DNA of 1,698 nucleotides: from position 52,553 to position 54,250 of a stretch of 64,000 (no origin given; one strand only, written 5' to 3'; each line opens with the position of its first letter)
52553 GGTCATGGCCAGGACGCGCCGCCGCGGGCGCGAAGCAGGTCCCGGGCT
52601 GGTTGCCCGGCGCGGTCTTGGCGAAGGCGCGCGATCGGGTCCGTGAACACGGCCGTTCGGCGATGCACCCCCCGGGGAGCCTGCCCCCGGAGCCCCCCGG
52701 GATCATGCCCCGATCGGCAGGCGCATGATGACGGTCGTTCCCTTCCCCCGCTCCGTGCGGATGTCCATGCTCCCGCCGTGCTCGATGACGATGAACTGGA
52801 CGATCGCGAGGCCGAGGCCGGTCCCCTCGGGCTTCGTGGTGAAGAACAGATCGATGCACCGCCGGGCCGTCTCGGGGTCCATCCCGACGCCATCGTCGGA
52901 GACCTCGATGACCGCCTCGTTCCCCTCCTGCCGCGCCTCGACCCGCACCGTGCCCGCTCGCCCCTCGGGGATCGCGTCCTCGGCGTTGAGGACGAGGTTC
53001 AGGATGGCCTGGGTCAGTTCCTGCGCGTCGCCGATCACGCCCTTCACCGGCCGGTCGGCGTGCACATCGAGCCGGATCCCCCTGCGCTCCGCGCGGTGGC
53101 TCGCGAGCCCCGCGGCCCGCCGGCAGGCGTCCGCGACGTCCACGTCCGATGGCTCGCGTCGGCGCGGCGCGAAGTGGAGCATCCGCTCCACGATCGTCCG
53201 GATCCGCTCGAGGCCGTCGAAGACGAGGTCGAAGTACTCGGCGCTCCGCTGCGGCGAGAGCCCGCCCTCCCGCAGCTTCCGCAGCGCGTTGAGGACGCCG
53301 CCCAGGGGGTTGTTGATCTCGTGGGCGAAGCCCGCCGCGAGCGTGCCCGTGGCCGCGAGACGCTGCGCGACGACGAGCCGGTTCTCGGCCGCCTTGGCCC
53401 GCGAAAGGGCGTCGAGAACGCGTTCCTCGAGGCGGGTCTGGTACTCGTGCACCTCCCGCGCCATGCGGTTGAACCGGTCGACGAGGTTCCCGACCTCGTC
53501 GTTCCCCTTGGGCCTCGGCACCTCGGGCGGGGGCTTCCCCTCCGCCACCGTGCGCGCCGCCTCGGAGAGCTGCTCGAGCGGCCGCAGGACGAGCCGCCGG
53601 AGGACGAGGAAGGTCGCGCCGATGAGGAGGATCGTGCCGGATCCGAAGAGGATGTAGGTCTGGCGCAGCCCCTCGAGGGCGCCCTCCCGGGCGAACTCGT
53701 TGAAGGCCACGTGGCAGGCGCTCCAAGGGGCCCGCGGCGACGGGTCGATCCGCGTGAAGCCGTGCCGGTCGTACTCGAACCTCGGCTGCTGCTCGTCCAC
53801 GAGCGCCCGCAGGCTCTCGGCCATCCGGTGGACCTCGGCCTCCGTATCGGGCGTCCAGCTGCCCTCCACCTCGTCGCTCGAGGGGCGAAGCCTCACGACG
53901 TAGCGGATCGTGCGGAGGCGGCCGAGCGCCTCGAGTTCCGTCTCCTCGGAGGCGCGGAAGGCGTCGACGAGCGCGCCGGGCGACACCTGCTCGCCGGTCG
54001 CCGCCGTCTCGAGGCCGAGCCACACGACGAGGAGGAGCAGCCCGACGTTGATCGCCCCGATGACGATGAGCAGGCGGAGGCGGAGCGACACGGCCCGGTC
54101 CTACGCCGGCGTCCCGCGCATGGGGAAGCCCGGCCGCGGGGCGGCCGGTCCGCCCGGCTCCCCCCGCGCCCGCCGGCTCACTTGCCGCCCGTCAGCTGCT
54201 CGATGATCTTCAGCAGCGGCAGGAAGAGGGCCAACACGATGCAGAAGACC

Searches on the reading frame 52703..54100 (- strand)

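Call 58: search_protein_families(library=pfam, proteins=[window:52703-54100:-], max_evalue=0.0001)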
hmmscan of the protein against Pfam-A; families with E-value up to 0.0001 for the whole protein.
window:52703-54100:- (465 aa): 4 families
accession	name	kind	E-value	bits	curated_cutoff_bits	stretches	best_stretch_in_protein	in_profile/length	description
PF02518.31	HATPase_c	-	7.3e-24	84.8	26.4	1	357-463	1-109/111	Histidine kinase-, DNA gyrase B-, and HSP90-like ATPase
PF00672.30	HAMP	-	9.7e-13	48.7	25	1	166-218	1-52/53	HAMP domain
PF00512.31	HisKA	-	1.2e-09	38.5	26.9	1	252-311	3-61/66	His Kinase A (phospho-acceptor) domain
PF13581.12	HATPase_c_2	-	2.3e-06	28.1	27.4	1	376-460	47-126/127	Histidine kinase-like ATPase domain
